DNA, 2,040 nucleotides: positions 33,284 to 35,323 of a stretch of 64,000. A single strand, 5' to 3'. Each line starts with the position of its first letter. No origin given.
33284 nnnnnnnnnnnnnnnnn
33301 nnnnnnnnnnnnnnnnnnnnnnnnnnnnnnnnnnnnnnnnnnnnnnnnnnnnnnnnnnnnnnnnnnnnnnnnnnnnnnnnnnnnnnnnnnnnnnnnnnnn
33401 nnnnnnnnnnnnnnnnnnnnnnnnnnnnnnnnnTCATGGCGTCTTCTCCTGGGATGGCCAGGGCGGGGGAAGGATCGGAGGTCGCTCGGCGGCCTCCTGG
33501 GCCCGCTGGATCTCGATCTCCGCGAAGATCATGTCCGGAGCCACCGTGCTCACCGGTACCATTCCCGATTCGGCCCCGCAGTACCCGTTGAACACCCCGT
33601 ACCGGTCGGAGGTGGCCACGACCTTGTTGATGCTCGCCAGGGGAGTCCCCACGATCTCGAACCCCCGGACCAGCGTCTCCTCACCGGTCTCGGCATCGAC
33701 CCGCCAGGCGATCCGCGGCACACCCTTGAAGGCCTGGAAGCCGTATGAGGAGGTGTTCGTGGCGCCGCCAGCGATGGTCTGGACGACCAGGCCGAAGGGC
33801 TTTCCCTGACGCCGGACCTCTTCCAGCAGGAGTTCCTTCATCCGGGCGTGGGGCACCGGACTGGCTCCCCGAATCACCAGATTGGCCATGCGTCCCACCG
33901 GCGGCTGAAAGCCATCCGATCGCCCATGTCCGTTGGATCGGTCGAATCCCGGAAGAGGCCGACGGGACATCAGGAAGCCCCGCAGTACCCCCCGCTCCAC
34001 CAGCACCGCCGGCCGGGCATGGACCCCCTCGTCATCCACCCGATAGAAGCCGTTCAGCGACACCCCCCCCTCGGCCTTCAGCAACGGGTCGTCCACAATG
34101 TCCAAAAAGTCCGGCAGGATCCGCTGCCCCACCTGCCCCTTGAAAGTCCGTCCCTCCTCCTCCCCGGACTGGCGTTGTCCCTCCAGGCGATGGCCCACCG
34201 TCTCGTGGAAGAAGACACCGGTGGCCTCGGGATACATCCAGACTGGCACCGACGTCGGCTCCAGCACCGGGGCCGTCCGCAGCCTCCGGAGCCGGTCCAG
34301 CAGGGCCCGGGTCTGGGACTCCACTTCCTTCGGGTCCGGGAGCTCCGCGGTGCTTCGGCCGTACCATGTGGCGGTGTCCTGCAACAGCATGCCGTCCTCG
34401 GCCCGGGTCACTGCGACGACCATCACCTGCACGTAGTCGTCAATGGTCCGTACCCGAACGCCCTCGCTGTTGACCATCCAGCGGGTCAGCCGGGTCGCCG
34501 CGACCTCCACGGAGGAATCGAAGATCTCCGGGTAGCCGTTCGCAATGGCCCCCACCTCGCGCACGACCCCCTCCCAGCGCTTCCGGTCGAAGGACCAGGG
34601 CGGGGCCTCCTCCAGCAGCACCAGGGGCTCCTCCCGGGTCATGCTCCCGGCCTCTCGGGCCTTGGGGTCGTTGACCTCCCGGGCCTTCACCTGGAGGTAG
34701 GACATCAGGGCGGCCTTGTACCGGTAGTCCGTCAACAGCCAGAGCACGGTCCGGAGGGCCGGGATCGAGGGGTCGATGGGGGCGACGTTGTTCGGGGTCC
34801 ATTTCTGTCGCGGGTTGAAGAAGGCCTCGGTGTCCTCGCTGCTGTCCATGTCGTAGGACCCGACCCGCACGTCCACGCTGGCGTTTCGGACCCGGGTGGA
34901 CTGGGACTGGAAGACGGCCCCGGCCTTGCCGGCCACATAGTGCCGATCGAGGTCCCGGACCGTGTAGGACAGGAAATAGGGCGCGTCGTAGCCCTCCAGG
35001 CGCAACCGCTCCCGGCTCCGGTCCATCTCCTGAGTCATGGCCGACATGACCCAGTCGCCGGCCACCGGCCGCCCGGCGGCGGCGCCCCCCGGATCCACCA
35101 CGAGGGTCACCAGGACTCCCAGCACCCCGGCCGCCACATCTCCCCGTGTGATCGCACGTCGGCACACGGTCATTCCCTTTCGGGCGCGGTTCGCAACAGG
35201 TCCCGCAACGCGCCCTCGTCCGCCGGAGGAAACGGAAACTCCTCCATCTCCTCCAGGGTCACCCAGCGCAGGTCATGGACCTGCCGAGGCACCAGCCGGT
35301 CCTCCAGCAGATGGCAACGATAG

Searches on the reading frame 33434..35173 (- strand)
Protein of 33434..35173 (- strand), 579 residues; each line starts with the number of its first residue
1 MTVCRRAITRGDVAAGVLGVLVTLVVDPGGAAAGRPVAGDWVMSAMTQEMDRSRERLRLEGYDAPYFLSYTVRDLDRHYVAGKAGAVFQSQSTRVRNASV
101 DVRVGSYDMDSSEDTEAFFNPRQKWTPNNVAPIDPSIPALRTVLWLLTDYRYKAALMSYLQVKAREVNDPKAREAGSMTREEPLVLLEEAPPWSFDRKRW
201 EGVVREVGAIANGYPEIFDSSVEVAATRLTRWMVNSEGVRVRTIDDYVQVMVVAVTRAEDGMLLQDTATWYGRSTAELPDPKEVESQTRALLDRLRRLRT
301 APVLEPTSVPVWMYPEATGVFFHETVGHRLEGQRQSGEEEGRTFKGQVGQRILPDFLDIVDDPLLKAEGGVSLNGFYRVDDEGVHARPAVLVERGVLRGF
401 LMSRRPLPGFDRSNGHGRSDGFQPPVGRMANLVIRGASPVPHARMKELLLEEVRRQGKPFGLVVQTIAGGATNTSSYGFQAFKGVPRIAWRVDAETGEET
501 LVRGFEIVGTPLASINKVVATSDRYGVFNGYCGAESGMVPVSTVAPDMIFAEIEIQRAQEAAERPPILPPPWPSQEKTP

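Call 65: search_protein_families(library=pfam, proteins=[window:33434-35173:-], max_evalue=0.00001)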
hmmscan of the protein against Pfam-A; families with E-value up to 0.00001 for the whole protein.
window:33434-35173:- (579 aa): 1 family
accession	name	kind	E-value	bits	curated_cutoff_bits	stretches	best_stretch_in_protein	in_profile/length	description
PF19289.4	PmbA_TldD_3rd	-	4.8e-26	91.7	22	1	308-556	3-219/220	PmbA/TldA metallopeptidase C-terminal domain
